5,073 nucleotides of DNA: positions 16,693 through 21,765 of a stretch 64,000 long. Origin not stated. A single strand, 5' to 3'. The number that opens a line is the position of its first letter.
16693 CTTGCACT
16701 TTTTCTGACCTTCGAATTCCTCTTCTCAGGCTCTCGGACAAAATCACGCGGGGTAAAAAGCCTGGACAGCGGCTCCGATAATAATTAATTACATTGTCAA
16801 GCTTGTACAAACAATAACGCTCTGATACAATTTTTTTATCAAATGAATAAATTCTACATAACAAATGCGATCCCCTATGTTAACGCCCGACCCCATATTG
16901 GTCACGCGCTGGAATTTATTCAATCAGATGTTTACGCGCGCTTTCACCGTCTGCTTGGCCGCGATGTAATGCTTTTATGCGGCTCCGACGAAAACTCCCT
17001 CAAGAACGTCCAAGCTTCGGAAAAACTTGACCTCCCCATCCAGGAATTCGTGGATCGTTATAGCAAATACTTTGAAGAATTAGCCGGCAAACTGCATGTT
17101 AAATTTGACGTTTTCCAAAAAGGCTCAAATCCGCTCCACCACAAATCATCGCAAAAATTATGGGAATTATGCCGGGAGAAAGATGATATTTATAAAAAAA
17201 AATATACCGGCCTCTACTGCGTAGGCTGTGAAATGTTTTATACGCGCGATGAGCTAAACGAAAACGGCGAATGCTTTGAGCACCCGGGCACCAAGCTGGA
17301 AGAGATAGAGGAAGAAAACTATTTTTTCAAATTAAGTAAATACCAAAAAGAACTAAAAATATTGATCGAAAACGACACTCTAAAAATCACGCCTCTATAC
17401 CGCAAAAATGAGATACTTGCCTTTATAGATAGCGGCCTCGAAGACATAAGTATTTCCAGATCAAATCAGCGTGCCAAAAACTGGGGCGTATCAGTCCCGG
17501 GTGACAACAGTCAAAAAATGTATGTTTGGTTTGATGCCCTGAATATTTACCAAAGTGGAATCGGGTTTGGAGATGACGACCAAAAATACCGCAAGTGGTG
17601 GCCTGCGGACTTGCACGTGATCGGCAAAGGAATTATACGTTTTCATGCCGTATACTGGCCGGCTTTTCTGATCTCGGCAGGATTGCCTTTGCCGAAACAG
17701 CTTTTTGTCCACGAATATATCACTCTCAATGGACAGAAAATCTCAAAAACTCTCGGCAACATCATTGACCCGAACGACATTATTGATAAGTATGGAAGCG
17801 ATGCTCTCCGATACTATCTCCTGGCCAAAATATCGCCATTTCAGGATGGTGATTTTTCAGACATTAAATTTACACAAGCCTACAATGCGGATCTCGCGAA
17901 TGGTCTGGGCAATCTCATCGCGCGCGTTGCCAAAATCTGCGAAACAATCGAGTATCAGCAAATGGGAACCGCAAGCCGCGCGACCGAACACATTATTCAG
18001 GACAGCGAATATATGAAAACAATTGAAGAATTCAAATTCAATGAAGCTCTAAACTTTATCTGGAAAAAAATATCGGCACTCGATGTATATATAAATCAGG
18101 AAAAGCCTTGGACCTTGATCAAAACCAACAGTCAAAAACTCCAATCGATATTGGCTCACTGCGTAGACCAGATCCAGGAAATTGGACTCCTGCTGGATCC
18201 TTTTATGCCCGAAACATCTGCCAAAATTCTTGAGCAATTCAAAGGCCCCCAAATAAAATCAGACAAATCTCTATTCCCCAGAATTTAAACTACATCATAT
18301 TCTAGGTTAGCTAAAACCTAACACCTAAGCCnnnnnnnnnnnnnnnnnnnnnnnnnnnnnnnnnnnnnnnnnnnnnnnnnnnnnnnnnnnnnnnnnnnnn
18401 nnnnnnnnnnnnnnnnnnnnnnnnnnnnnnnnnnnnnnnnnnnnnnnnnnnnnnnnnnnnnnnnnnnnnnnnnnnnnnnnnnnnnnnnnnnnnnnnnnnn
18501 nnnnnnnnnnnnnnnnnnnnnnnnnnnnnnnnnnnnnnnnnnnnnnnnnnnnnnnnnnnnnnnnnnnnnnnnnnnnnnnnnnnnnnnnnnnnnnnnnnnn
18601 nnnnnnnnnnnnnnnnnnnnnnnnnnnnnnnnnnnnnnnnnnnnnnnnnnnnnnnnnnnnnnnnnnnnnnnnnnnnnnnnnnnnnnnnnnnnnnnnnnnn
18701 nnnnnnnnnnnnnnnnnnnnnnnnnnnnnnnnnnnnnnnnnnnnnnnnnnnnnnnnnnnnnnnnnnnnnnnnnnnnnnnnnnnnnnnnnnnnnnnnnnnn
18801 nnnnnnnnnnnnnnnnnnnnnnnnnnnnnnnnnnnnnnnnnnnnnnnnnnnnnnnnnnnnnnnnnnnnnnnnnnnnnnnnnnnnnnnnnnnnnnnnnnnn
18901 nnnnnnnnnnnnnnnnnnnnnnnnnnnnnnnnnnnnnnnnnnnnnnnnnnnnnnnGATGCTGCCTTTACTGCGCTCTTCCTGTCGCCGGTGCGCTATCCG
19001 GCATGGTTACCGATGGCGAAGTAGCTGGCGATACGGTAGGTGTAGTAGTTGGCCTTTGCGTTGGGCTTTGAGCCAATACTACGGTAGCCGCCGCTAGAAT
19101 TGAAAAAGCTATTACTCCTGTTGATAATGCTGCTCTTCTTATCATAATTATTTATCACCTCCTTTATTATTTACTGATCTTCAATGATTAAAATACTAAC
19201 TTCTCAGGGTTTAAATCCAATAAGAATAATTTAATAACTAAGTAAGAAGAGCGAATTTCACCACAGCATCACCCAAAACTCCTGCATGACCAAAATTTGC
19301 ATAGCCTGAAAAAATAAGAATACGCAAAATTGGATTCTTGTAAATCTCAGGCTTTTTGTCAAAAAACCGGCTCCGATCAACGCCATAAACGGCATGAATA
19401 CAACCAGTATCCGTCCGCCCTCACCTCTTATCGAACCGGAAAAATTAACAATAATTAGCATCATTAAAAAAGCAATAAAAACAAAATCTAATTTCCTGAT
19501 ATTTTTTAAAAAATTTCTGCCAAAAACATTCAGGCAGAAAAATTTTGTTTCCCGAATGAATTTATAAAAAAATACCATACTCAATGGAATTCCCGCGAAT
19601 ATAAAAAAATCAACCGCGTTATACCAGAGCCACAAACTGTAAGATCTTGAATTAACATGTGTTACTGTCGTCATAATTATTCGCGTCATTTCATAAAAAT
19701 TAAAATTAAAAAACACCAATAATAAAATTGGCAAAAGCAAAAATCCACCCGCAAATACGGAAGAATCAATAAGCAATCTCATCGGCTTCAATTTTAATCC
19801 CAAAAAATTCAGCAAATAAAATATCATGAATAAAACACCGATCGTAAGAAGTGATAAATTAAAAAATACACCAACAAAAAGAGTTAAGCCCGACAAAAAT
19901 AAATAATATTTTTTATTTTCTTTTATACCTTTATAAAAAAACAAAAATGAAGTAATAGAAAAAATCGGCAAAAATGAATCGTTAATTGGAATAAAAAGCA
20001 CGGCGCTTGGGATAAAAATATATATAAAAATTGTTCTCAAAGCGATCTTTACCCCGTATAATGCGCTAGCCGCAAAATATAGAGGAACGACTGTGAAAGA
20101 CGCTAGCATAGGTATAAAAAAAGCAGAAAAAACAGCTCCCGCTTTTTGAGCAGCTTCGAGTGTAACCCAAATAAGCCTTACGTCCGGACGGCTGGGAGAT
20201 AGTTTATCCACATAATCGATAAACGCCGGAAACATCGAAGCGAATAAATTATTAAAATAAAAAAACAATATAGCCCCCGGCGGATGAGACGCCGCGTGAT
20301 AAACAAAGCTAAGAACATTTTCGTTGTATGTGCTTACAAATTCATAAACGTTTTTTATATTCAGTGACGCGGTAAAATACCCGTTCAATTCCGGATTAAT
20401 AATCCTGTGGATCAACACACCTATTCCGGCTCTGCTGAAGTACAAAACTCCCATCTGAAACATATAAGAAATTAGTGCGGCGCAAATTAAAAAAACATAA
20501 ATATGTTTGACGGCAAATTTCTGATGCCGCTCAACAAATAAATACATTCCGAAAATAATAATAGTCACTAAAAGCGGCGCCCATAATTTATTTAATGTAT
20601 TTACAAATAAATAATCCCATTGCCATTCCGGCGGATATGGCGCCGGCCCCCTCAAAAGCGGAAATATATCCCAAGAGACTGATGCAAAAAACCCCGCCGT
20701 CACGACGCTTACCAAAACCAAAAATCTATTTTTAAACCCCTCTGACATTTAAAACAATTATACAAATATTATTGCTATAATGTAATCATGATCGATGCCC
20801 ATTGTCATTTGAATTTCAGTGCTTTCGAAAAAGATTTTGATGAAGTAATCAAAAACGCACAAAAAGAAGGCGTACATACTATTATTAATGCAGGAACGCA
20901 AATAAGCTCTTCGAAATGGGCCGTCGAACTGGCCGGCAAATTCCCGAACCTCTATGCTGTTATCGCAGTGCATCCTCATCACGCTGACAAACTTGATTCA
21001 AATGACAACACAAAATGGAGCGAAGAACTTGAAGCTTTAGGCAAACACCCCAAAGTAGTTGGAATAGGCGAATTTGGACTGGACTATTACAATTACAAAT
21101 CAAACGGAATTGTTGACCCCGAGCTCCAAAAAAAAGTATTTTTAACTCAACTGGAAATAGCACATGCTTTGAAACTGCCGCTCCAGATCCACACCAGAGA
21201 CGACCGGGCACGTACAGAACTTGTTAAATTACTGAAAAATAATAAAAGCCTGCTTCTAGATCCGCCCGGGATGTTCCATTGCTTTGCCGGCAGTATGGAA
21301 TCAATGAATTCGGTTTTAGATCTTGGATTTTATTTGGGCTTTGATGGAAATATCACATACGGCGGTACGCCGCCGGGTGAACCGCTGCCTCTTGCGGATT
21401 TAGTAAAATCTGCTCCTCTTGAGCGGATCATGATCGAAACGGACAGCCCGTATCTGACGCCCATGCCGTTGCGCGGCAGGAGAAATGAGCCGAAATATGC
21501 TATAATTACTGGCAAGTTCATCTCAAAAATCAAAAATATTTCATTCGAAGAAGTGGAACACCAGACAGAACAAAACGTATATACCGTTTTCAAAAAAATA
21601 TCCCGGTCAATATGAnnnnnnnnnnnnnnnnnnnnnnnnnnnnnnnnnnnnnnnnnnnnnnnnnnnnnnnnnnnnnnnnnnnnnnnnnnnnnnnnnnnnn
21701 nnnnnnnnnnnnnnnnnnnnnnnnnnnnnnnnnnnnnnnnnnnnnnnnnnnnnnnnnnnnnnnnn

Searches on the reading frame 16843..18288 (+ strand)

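Call 21: search_protein_families(library=pfam, proteins=[window:16843-18288:+], max_evalue=0.001)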
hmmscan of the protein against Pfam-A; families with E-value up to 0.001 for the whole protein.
window:16843-18288:+ (481 aa): 5 families
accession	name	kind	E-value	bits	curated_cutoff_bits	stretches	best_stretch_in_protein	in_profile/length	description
PF09334.17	tRNA-synt_1g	-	3.7e-97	326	20.1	1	5-362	2-390/391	tRNA synthetases class I (M)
PF00133.28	tRNA-synt_1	-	1.9e-23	83.3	22.7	2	226-331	299-406/414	tRNA synthetases class I (I, L, M and V)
PF01406.26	tRNA-synt_1e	-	2.1e-11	44.2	27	1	287-329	240-283/301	tRNA synthetases class I (C) catalytic domain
PF19303.5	Anticodon_3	-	1.2e-06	29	23.5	1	380-467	18-102/152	Anticodon binding domain of methionyl tRNA ligase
PF08264.19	Anticodon_1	-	2e-05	24.9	25.1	1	389-468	14-95/148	Anticodon-binding domain of tRNA ligase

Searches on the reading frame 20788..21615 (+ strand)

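Call 21: search_protein_families(library=pfam, proteins=[window:20788-21615:+], max_evalue=0.001)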
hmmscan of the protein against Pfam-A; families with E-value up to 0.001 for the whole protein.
window:20788-21615:+ (275 aa): 1 family
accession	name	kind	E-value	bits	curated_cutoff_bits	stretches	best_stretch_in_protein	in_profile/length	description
PF01026.27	TatD_DNase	-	1.7e-74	250.8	27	1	2-269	1-253/253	TatD related DNase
